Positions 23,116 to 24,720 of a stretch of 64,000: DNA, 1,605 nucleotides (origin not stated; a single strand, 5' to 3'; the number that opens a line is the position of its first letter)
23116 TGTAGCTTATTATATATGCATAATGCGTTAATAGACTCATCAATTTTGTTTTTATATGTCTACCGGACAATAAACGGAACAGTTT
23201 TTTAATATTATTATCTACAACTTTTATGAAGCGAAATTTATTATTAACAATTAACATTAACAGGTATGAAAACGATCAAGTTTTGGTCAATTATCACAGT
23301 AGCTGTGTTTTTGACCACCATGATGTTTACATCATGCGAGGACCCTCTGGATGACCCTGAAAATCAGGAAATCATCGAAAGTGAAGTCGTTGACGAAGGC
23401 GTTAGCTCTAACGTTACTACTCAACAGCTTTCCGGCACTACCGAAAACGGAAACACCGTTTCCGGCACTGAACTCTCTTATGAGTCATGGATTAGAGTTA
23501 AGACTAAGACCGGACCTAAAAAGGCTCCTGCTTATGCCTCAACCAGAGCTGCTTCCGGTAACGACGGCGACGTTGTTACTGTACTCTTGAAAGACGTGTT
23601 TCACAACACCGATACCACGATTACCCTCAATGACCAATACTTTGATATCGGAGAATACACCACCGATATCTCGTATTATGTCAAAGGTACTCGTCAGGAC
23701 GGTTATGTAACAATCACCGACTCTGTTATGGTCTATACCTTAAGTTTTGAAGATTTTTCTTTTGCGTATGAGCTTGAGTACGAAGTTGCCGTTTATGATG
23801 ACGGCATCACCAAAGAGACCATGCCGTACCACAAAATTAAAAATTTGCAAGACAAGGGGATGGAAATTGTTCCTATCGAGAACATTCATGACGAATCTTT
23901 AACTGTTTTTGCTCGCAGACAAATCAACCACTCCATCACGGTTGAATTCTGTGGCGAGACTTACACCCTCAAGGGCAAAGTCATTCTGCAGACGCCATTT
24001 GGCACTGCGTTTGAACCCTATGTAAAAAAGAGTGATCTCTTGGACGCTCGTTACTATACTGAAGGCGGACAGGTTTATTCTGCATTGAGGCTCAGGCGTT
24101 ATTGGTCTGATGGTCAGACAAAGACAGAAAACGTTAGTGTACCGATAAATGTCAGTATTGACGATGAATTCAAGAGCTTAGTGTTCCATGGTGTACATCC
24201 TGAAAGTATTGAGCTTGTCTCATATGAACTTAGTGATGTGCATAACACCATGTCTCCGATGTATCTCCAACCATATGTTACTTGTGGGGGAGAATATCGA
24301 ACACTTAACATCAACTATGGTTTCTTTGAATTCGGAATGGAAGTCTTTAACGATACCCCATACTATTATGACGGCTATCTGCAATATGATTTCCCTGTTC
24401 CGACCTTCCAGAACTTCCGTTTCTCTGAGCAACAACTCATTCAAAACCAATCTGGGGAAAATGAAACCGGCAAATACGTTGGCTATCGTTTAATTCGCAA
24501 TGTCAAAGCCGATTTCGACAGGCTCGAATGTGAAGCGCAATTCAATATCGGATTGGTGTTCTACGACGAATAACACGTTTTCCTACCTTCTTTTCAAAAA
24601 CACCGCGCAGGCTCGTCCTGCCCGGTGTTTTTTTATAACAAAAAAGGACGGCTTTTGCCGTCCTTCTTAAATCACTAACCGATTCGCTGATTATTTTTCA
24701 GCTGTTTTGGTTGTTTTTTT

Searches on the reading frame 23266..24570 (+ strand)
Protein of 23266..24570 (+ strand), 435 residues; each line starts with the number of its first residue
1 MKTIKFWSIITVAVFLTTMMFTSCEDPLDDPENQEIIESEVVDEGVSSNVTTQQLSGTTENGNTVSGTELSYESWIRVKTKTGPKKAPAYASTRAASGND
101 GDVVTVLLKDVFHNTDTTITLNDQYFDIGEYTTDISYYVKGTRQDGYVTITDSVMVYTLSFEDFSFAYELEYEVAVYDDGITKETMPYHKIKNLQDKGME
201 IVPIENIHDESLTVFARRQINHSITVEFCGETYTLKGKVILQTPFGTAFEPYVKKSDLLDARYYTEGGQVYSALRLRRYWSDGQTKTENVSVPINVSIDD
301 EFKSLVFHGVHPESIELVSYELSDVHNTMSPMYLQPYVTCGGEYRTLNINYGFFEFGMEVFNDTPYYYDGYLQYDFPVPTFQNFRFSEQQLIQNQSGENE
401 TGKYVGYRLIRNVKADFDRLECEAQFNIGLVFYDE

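Call 4: search_protein_families(library=pfam, proteins=[window:23266-24570:+], max_evalue=1)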
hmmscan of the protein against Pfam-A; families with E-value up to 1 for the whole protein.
window:23266-24570:+ (435 aa): 0 families

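Call 5: search_protein_families(library=ncbifam, proteins=[window:23266-24570:+], max_evalue=1)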
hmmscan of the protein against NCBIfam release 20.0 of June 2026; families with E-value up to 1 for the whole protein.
window:23266-24570:+ (435 aa): 0 families

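Call 56: search_solved_structures(query=A6, max_evalue=10)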
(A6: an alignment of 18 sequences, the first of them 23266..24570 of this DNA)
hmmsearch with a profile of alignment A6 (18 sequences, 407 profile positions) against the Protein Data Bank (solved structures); distinct sequences matched with E-value up to 10: 4.
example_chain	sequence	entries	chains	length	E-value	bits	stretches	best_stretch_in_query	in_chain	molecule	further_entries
6eyy_A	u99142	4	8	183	0.071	15.4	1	291-372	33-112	AcrIIa6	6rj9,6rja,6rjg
6eyx_A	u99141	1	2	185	0.072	15.4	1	291-372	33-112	AcrIIa6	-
6h3i_B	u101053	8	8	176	0.23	13.7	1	15-57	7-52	Peptidyl-prolyl cis-trans isomerase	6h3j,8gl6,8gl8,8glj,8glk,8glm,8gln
6vpd_A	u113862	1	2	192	0.94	11.7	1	299-363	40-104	Glutathione peroxidase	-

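Call 80: search_protein_families(library=pfam, alignment_id=A6, max_evalue=0.1)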
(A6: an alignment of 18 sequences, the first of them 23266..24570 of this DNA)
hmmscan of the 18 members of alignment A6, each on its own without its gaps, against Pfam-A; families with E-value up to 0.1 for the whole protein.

A. member 1, window:23266-24570:+ (435 aa): 0 families

B. families by the number of members that match (of 18 scanned): 5 families
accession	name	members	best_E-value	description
PF16383.10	DUF4992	2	0.044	Domain of unknown function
PF01839.29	FG-GAP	1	0.028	FG-GAP repeat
PF13510.11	Fer2_4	1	0.032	2Fe-2S iron-sulfur cluster binding domain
PF02563.21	Poly_export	1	0.044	Polysaccharide biosynthesis/export protein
PF08059.18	SEP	1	0.074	SEP domain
